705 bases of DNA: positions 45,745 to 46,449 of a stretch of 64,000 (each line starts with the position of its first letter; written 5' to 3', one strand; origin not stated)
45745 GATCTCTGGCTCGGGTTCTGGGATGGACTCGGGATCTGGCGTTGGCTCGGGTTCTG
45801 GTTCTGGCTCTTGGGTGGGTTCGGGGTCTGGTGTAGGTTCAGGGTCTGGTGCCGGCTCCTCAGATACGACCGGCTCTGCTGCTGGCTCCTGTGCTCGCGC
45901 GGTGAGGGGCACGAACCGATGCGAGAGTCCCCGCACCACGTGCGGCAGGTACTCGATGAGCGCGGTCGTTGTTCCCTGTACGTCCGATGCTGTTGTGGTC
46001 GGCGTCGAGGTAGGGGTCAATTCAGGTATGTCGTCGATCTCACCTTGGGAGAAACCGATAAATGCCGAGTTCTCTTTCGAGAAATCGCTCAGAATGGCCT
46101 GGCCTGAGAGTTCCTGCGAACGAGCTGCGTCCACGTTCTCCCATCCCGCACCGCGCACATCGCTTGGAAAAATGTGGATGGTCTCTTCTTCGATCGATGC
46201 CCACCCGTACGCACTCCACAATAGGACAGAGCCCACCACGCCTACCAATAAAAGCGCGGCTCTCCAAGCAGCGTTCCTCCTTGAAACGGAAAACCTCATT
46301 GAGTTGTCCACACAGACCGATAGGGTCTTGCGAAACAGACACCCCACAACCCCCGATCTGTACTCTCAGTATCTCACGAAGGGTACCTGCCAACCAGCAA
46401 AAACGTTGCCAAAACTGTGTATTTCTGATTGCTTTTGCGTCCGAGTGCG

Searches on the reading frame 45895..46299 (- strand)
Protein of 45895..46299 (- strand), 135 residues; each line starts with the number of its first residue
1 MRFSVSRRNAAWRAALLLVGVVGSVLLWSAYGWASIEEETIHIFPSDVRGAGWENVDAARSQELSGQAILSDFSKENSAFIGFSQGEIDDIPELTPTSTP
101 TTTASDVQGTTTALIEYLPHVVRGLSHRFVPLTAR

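Call 87: find_homologous_proteins(query=window:45895-46299:-, max_evalue=0.001)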
Query window:45895-46299:- (135 aa): 1 proteins with E <= 0.001 among 50 candidates.
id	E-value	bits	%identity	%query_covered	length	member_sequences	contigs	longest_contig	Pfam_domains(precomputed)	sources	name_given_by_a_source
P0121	3.3e-25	107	51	81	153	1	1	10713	-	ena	-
